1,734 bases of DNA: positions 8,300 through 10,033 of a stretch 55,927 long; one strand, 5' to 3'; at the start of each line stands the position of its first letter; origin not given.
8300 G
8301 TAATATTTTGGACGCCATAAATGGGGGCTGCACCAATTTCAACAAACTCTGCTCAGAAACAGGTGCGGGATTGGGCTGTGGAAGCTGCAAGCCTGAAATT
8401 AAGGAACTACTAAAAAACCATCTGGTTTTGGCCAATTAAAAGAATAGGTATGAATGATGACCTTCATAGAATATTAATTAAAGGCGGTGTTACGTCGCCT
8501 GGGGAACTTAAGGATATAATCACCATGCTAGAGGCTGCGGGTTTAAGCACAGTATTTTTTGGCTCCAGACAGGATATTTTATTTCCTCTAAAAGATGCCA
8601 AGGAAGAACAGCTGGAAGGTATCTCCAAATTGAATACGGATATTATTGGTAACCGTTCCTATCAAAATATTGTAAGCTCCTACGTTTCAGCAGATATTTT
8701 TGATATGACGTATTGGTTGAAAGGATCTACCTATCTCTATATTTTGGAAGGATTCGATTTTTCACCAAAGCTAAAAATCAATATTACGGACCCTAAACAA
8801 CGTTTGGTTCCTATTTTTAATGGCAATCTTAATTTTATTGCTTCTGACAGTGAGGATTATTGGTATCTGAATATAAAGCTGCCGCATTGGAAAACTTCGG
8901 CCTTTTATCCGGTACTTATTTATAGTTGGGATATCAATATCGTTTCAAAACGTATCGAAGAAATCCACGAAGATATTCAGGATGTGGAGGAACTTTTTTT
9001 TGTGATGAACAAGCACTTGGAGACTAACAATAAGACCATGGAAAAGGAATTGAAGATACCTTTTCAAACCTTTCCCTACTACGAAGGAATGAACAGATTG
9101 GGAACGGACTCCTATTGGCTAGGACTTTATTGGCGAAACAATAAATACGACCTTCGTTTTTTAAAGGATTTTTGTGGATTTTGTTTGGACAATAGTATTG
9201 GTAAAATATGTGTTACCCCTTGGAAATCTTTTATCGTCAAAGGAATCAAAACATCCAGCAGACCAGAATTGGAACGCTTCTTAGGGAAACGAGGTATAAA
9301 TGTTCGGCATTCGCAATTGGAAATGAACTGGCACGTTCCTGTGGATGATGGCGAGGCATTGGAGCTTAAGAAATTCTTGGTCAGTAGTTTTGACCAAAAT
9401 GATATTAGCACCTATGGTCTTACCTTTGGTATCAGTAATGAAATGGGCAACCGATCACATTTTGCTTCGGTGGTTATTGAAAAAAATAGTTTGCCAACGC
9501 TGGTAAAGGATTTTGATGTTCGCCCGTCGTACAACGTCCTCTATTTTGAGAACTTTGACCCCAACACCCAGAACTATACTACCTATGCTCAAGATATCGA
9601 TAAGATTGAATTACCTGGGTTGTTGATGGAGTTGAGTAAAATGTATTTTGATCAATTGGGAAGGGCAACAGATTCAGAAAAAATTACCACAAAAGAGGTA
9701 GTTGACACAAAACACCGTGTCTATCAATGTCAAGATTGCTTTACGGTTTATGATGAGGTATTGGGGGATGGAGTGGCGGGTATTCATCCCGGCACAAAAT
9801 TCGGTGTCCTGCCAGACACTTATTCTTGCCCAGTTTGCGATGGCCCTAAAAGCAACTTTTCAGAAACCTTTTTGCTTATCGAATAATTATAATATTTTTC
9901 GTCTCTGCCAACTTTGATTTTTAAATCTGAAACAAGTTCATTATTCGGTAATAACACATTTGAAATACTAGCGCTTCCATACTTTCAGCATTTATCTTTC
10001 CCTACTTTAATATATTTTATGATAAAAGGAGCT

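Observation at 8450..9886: Nitrite/sulfite-reductase-fold protein that has lost all four siroheme/[4Fe-4S] cysteines and gained a C-terminal rubredoxin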

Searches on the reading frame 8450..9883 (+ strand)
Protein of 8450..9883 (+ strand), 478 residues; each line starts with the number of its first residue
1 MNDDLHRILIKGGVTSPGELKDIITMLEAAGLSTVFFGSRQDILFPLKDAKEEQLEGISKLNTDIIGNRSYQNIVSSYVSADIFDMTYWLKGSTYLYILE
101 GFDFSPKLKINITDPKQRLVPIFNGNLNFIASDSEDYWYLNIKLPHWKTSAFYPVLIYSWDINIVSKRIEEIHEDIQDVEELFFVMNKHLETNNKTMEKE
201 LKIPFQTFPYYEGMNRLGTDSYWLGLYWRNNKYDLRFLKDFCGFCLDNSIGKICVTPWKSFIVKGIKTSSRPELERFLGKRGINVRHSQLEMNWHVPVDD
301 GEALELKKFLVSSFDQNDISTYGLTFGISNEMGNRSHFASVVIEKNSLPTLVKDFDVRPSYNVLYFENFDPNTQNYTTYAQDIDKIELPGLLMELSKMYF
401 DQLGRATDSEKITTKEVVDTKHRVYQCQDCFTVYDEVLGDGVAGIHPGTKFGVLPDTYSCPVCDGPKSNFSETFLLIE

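Call 3: search_protein_families(library=pfam, proteins=[window:8450-9883:+], max_evalue=1)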
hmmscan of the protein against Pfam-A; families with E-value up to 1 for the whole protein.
window:8450-9883:+ (478 aa): 3 families
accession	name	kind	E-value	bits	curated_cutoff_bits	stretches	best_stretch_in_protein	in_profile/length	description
PF00301.25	Rubredoxin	-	2.8e-15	56.5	23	1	425-470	2-47/47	Rubredoxin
PF03460.22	NIR_SIR_ferr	-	0.00014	21.9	24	1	238-278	26-66/69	Nitrite/Sulfite reductase ferredoxin-like half domain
PF08679.17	DsrD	-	0.23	12.2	24.2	0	68-101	33-64/65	Dissimilatory sulfite reductase D (DsrD)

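Call 4: search_protein_families(library=ncbifam, proteins=[window:8450-9883:+], max_evalue=0.1)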
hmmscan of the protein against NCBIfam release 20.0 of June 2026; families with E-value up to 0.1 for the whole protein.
window:8450-9883:+ (478 aa): 2 families
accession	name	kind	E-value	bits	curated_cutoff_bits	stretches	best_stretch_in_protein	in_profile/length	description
NF045768.1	RubredRD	equivalog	9.1e-11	41.6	90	1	424-471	3-50/54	rubredoxin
NF003954.0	PRK05452.1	equivalog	4e-06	26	711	1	408-472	409-473/479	anaerobic nitric oxide reductase flavorubredoxin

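Call 5: find_homologous_proteins(query=window:8450-9883:+, max_evalue=0.001)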
Query window:8450-9883:+ (478 aa): 2203 proteins with E <= 0.001 among 6511 candidates; the best 120 are listed.
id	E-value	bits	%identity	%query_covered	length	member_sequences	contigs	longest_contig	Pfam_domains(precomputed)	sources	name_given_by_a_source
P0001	0.0e+0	1114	100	100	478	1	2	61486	PF00301.26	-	-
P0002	1.9e-280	949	84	99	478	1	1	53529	PF00301.26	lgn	-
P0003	1.4e-279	946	85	100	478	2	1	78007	PF00301.26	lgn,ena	-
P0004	1.5e-279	946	85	99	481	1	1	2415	PF00301.26,PF03460.23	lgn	-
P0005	8.3e-276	933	83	99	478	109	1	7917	PF00301.26,PF03460.23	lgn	-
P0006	1.1e-275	933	84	100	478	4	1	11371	PF00301.26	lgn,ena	-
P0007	2.7e-275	932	83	99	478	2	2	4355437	PF00301.26,PF03460.23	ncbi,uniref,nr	ncbi:rubredoxin [Maribacter confluentis]|uniref:Rubredoxin n=1 Tax=Maribacter confluentis TaxID=1656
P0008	1.9e-272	922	82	99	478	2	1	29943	PF00301.26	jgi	jgi:rubredoxin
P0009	7.5e-261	884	78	99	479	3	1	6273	PF00301.26,PF03460.23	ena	-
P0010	1.7e-259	880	78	99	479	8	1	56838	PF00301.26,PF03460.23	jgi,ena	jgi:rubredoxin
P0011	3.1e-258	875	76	100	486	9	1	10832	PF00301.26,PF03460.23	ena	-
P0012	4.6e-257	871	78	99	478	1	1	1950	PF00301.26,PF03460.23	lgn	-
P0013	3.9e-256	868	77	99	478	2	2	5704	PF00301.26,PF03460.23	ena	-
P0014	7.3e-256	868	76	99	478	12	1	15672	PF00301.26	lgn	-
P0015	6.6e-255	864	77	99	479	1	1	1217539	PF00301.26,PF03460.23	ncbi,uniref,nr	ncbi:rubredoxin [Zobellia uliginosa]|uniref:rubredoxin n=1 Tax=Zobellia uliginosa TaxID=143224 RepID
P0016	8.5e-255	864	77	99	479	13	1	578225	PF00301.26,PF03460.23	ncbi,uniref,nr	ncbi:rubredoxin [Zobellia galactanivorans]|uniref:rubredoxin n=1 Tax=Zobellia galactanivorans (strai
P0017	8.9e-255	864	77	99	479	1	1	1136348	PF00301.26,PF03460.23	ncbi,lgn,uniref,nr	ncbi:Rubredoxin [Zobellia uliginosa]|uniref:Rubredoxin n=1 Tax=Zobellia uliginosa TaxID=143224 RepID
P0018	1.0e-254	864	77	99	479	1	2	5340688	PF00301.26,PF03460.23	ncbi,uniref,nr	ncbi:rubredoxin domain-containing protein [Zobellia amurskyensis]|uniref:Rubredoxin domain-containin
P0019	3.0e-254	862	76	99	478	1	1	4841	PF00301.26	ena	-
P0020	7.1e-254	861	76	99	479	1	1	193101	PF00301.26,PF03460.23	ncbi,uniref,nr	ncbi:rubredoxin [Cellulophaga sp. E16_2]|uniref:rubredoxin n=1 Tax=Cellulophaga sp. E16_2 TaxID=2789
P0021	1.5e-253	860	77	98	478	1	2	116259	PF00301.26,PF03460.23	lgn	-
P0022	1.8e-253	860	76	99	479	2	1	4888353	PF00301.26,PF03460.23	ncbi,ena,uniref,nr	ncbi:Rubredoxin-type Fe(Cys)4 protein [Cellulophaga algicola DSM 14237]|uniref:Rubredoxin-type Fe(Cy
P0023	2.0e-253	859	77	98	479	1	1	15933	PF00301.26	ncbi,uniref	ncbi:rubredoxin [Aurantibacter sp.]|uniref:rubredoxin n=1 Tax=Aurantibacter sp. TaxID=2807103 RepID=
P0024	2.7e-253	859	76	99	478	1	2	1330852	PF00301.26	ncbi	-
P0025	3.9e-253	859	74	100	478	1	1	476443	PF00301.26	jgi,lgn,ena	-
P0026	4.8e-253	858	77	99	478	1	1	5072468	PF00301.26,PF03460.23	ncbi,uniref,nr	ncbi:rubredoxin [Cellulophaga sp. L1A9]|uniref:rubredoxin n=1 Tax=Cellulophaga sp. L1A9 TaxID=268636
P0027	5.8e-253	858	75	99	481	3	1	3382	PF00301.26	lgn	-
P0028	1.4e-252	857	75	99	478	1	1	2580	PF00301.26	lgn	-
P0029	2.2e-252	856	76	99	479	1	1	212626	PF00301.26,PF03460.23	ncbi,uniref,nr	ncbi:rubredoxin [Maribacter sp. PR1]|uniref:Rubredoxin n=1 Tax=Maribacter cobaltidurans TaxID=117877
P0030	2.4e-252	856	76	99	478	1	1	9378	PF00301.26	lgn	-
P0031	2.6e-252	856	76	100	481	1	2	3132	PF00301.26,PF03460.23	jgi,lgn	jgi:rubredoxin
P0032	3.3e-252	855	76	100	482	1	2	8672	PF00301.26,PF03460.23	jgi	-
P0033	4.9e-252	855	76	98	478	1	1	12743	PF00301.26,PF03460.23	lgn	-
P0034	6.4e-252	855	76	98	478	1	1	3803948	PF00301.26,PF03460.23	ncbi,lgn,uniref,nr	ncbi:rubredoxin [Cellulophaga sp. HaHaR_3_176]|uniref:rubredoxin n=1 Tax=Cellulophaga sp. HaHaR_3_17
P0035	6.9e-252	854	76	99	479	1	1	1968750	PF00301.26,PF03460.23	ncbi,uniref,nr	ncbi:rubredoxin [Zobellia sp. B3R18]|uniref:rubredoxin n=1 Tax=Zobellia sp. B3R18 TaxID=2841568 RepI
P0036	9.3e-252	854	76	99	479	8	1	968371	PF00301.26,PF03460.23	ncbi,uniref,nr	ncbi:rubredoxin [Zobellia sp. 1_MG-2023]|uniref:rubredoxin n=1 Tax=Zobellia sp. 1_MG-2023 TaxID=3062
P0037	1.5e-251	853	75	99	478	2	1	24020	PF00301.26,PF03460.23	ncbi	-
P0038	1.7e-251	853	76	99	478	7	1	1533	PF00301.26,PF03460.23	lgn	-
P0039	3.0e-251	852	76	100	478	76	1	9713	PF00301.26,PF03460.23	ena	-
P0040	3.4e-251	852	74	99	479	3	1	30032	PF00301.26,PF03460.23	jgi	-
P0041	3.6e-251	852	76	99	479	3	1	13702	PF00301.26,PF03460.23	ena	-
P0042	4.7e-251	852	75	99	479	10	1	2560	PF00301.26,PF03460.23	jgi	-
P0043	5.0e-251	852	75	100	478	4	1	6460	PF00301.26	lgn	-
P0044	5.1e-251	852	76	99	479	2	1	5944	PF00301.26,PF03460.23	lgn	-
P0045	5.4e-251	851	75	100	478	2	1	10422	PF00301.26,PF03460.23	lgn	-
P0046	1.1e-250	850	76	100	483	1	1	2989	PF00301.26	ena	-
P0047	1.3e-250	850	76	100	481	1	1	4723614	PF00301.26,PF03460.23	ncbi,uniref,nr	ncbi:rubredoxin [Aggregatimonas sangjinii]|uniref:Rubredoxin n=1 Tax=Aggregatimonas sangjinii TaxID=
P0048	1.5e-250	850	74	100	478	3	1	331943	PF00301.26,PF03460.23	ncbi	-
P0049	2.3e-250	849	75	100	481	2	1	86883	PF00301.26,PF03460.23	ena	-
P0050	3.3e-250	849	76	99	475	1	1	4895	PF00301.26,PF03460.23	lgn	-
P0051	4.0e-250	849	76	98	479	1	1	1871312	PF00301.26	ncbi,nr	ncbi:rubredoxin [Kriegella sp. EG-1]|nr:rubredoxin [Flavobacteriaceae bacterium EG-1]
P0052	4.0e-250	849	75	100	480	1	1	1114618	PF00301.26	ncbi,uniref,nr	ncbi:rubredoxin [Maribacter algarum]|uniref:Rubredoxin n=1 Tax=Maribacter algarum (ex Zhang et al. 2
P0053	5.5e-250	848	76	99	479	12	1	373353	PF00301.26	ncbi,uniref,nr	ncbi:rubredoxin [Cellulophaga baltica]|uniref:rubredoxin n=1 Tax=Cellulophaga baltica TaxID=76594 Re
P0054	5.7e-250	848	75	99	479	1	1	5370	PF00301.26,PF03460.23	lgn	-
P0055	8.6e-250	848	74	100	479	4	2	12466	PF00301.26,PF03460.23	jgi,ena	-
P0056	9.1e-250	847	75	100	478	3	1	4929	PF00301.26,PF03460.23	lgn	-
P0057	1.1e-249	847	74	100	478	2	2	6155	PF00301.26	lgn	-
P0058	1.1e-249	847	75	98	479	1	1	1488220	PF00301.26,PF03460.23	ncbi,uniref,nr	ncbi:rubredoxin [Aurantibacter crassamenti]|uniref:rubredoxin n=1 Tax=Aurantibacter crassamenti TaxI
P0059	1.1e-249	847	76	99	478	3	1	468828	PF00301.26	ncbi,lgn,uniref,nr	ncbi:rubredoxin [Cellulophaga baltica]|uniref:Rubredoxin n=1 Tax=Cellulophaga baltica TaxID=76594 Re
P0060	1.5e-249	847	75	99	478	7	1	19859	PF00301.26,PF03460.23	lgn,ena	-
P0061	1.7e-249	847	75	100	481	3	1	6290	PF00301.26,PF03460.23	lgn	-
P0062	2.3e-249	846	74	100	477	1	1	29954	PF00301.26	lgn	-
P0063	2.6e-249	846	74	99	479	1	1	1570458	PF00301.26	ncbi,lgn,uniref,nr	ncbi:rubredoxin [Cellulophaga tyrosinoxydans]|uniref:Rubredoxin n=1 Tax=Cellulophaga tyrosinoxydans 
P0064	3.5e-249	845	76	99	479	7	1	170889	PF00301.26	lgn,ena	-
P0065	4.6e-249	845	75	100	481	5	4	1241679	PF00301.26,PF03460.23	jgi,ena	-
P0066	6.3e-249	845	75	99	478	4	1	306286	PF00301.26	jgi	jgi:rubredoxin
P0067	7.3e-249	844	75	100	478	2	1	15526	PF00301.26,PF03460.23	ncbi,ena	-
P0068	8.4e-249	844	75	100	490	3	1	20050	PF00301.26,PF03460.23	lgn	-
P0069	9.5e-249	844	74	100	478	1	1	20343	PF00301.26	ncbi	-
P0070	1.1e-248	844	75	99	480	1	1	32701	PF00301.26,PF03460.23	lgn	-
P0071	1.2e-248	844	75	100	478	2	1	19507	PF00301.26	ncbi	-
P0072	1.3e-248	844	73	99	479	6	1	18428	PF00301.26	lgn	-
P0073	1.3e-248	844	74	100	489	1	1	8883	PF00301.26,PF03460.23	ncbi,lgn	-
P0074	1.3e-248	844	75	99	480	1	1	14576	PF00301.26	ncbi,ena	-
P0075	1.4e-248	844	74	99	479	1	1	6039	PF00301.26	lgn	-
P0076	1.5e-248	843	74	100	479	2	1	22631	PF00301.26,PF03460.23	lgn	-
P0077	1.6e-248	843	76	100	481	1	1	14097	PF00301.26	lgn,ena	-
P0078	1.9e-248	843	75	99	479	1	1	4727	PF00301.26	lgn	-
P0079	1.9e-248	843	75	100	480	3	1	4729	PF00301.26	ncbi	ncbi:MAG: rubredoxin [Flavobacteriales bacterium]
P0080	2.0e-248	843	75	99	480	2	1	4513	PF00301.26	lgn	-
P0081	2.2e-248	843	75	99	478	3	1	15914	PF00301.26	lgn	-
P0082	3.1e-248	842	75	100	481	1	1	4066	PF00301.26,PF03460.23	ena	-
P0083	3.3e-248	842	75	100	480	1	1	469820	PF00301.26,PF03460.23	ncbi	-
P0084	3.7e-248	842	75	99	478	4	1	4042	PF00301.26,PF03460.23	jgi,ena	-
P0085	4.2e-248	842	73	100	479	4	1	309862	PF00301.26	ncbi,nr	ncbi:MAG: rubredoxin [Bacteroidetes bacterium]|nr:MAG: rubredoxin [Bacteroidota bacterium]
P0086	5.0e-248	842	74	100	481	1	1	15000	PF00301.26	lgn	-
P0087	1.0e-247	841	73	100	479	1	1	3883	PF00301.26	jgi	-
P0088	1.5e-247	840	75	100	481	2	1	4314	PF00301.26,PF03460.23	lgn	-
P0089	1.5e-247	840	75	100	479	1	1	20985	PF00301.26,PF03460.23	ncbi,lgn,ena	-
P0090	1.5e-247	840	75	100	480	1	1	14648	PF00301.26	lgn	-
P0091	1.8e-247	840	75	99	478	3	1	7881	PF00301.26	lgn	-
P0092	3.8e-247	839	74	100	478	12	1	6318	PF00301.26,PF03460.23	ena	-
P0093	4.0e-247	839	74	100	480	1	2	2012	PF00301.26,PF03460.23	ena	-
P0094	4.2e-247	839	74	100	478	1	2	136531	PF00301.26,PF03460.23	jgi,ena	-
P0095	5.0e-247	838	75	99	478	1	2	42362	PF00301.26,PF03460.23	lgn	-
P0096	5.1e-247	838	73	99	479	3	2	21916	PF00301.26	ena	-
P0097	7.2e-247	838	74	100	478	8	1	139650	PF00301.26,PF03460.23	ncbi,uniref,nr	ncbi:rubredoxin [Arenibacter sp. M-2]|uniref:rubredoxin n=1 Tax=Arenibacter sp. M-2 TaxID=3053612 Re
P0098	8.0e-247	838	74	100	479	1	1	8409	PF00301.26,PF03460.23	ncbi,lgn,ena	-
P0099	9.6e-247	837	74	100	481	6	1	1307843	PF00301.26,PF03460.23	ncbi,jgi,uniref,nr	ncbi:rubredoxin [Maribacter sp. TH_r10]|uniref:rubredoxin n=1 Tax=Maribacter sp. TH_r10 TaxID=308208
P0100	1.0e-246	837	75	98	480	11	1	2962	PF00301.26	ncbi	-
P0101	1.0e-246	837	75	100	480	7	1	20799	PF00301.26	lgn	-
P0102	1.7e-246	837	75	99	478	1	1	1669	PF00301.26,PF03460.23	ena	-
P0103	2.5e-246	836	75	98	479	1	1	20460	PF00301.26,PF03460.23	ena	-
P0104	4.1e-246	835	74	100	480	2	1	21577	PF00301.26,PF03460.23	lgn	-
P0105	4.7e-246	835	73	100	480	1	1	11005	PF00301.26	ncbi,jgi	-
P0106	1.4e-245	834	73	100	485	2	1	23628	PF00301.26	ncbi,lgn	-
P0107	3.3e-245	832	74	100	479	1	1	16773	PF00301.26,PF03460.23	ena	-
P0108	3.7e-245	832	73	100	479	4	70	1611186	PF00301.26,PF03460.23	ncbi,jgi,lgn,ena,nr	ncbi:MAG: rubredoxin [Pseudozobellia sp.]|nr:rubredoxin [Pseudozobellia sp.]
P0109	4.6e-245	832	74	100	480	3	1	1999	PF00301.26,PF03460.23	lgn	-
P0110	5.5e-245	832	73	100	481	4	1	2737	PF00301.26,PF03460.23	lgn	-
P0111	6.8e-245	831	73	100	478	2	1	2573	PF00301.26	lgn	-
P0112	8.3e-245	831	74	99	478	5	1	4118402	PF00301.26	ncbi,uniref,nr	ncbi:rubredoxin [Flagellimonas eckloniae]|uniref:Rubredoxin n=1 Tax=Flagellimonas eckloniae TaxID=34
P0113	8.4e-245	831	74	99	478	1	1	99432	PF00301.26,PF03460.23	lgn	-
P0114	8.7e-245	831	72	100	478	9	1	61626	PF00301.26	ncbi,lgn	-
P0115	1.3e-244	830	74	100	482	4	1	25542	PF00301.26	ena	-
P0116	1.3e-244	830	74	99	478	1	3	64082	PF00301.26,PF03460.23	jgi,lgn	jgi:rubredoxin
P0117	1.8e-244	830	74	99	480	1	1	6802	PF00301.26,PF03460.23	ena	-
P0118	3.7e-244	829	73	100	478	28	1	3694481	PF00301.26,PF03460.23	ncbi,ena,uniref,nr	ncbi:rubredoxin [Cellulophaga omnivescoria]|uniref:rubredoxin n=1 Tax=Cellulophaga omnivescoria TaxI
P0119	4.8e-244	829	73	100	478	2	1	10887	PF00301.26,PF03460.23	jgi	-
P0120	8.1e-244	828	73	99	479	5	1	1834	PF00301.26,PF03460.23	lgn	-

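Call 6: search_solved_structures(query=window:8450-9883:+, max_evalue=10, show_alignments=3)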
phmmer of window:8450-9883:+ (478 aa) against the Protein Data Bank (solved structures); distinct sequences matched with E-value up to 10: 68 (the best 60 are shown).
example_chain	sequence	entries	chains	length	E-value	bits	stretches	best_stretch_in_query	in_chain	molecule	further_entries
1bq8_A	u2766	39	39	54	1.4e-10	43.7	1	425-472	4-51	PROTEIN (RUBREDOXIN) | Rubredoxin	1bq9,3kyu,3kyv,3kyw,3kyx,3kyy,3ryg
1brf_A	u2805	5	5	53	1.4e-10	43.7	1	425-472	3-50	PROTEIN (RUBREDOXIN) | RUBREDOXIN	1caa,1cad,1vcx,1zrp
1iu5_A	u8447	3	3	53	1.5e-10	43.6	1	425-472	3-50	rubredoxin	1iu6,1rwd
9w1v_A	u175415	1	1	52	3e-10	42.6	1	425-472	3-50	RUBREDOXIN 3796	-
1yk5_A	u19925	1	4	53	3.5e-10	42.4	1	425-471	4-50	Rubredoxin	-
9ta4_A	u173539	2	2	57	8.7e-10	41.1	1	426-471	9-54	Rubredoxin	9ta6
1yk4_A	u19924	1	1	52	9e-10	41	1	426-471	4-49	Rubredoxin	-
2pya_A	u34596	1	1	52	9.3e-10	41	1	426-471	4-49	Rubredoxin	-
9zdh_A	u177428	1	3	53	4.7e-09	38.6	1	425-472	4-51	Rubredoxin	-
1h7v_A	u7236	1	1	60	5.2e-09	38.5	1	424-472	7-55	RUBREDOXIN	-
1dx8_A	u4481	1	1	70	7.8e-09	37.9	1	424-472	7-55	RUBREDOXIN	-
1e8j_A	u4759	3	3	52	1.1e-08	37.4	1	424-471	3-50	RUBREDOXIN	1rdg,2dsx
2pve_A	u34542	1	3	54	1.1e-08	37.4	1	424-472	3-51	Rubredoxin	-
9zdi_A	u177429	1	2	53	3.2e-08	35.9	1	424-471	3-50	Rubredoxin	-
2pvx_A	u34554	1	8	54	5.6e-08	35.1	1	425-471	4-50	Rubredoxin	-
2ms3_A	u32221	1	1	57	4.3e-05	25.6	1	425-472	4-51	Anaerobic nitric oxide reductase flavorubredoxin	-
4d02_A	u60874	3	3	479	0.00085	21.3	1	419-472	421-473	ANAEROBIC NITRIC OXIDE REDUCTASE FLAVORUBREDOXIN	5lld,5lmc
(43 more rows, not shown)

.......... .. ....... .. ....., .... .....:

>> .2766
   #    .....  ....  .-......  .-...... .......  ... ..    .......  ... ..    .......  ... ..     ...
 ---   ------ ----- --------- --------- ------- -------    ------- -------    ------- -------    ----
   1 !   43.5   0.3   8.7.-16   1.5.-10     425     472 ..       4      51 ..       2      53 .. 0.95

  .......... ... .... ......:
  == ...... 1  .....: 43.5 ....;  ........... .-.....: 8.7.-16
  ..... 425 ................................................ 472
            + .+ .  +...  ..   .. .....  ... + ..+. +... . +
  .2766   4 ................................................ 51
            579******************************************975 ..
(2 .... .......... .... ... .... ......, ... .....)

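Call 11: find_encoding_contigs(protein=P0001, flank=10000, max_places=3)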
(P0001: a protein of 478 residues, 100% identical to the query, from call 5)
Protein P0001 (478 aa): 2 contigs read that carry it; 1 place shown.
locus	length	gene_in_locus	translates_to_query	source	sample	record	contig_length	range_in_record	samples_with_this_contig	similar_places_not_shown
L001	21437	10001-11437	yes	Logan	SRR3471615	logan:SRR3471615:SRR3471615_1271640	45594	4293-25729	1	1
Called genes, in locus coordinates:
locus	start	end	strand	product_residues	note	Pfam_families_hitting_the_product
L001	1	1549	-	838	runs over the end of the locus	PF07992:Pyr_redox_2, PF00070:Pyr_redox, PF18267:Rubredoxin_C, PF04324:Fer2_BFD, PF03460:NIR_SIR_ferr, PF01077:NIR_SIR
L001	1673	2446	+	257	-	PF00590:TP_methylase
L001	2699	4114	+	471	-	PF07690:MFS_1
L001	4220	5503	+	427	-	PF13372:Alginate_exp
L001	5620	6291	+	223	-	PF00072:Response_reg, PF00196:GerE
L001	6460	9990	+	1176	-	PF04879:Molybdop_Fe4S4, PF00384:Molybdopterin, PF01568:Molydop_binding, PF07992:Pyr_redox_2, PF13738:Pyr_redox_3 (weak), PF00070:Pyr_redox, PF18267:Rubredoxin_C, PF04324:Fer2_BFD, +2 more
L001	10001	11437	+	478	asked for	PF00301:Rubredoxin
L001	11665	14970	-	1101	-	PF00930:DPPIV_N (faint), PF26549:Tricorn_N, PF26550:Tricorn_2nd, PF07676:PD40, PF26549:Tricorn_N, PF01979:Amidohydro_1, PF07969:Amidohydro_3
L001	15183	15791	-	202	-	-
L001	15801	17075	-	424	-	PF08309:LVIVD (faint)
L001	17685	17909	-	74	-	PF09360:zf-CDGSH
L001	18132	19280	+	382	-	PF00251:Glyco_hydro_32N (faint), PF04041:Glyco_hydro_130, PF04616:Glyco_hydro_43 (faint), PF22847:Glyco_hydro_43_rel (faint)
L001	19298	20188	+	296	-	PF04199:Cyclase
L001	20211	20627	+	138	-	PF02566:OsmC (weak)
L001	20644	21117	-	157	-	-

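Call 12: find_encoding_contigs(protein=P0016, flank=10000, max_places=3)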
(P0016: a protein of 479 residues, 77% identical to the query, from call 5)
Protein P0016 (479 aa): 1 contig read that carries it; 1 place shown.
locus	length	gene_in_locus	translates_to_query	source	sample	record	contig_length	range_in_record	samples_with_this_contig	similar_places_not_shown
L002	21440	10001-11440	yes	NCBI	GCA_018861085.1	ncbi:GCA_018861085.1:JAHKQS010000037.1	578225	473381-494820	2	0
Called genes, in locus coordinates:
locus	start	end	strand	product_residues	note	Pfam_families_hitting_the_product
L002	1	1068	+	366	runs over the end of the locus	PF00528:BPD_transp_1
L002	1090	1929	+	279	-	PF00005:ABC_tran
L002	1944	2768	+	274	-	PF00005:ABC_tran, PF13401:AAA_22 (faint)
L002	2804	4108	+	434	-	PF13372:Alginate_exp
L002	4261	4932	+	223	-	PF00072:Response_reg, PF00196:GerE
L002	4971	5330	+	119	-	PF00128:Alpha-amylase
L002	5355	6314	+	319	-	PF00128:Alpha-amylase, PF22026:Alpha-amylase_C_2 (faint)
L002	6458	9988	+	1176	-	PF04879:Molybdop_Fe4S4, PF00384:Molybdopterin, PF01568:Molydop_binding, PF07992:Pyr_redox_2, PF13738:Pyr_redox_3 (weak), PF00070:Pyr_redox, PF18267:Rubredoxin_C, PF04324:Fer2_BFD, +2 more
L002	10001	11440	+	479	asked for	PF03460:NIR_SIR_ferr (faint), PF00301:Rubredoxin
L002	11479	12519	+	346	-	PF24681:Kelch_KLHDC2_KLHL20_DRC7, PF25210:Kelch_FKB95, PF24981:Beta-prop_ATRN-LZTR1, PF25210:Kelch_FKB95, PF13415:Beta-prop_FBX42, PF24681:Kelch_KLHDC2_KLHL20_DRC7, PF24981:Beta-prop_ATRN-LZTR1, PF01344:Kelch_1, +7 more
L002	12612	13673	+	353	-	PF00291:PALP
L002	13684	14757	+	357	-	PF17396:DUF1611_N, PF07755:DUF1611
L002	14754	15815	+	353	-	PF02746:MR_MLE_N, PF13378:MR_MLE_C, PF07476:MAAL_C (weak)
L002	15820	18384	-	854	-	PF17162:DUF5118, PF17148:DUF5117, PF16313:DUF4953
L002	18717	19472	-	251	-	PF01925:TauE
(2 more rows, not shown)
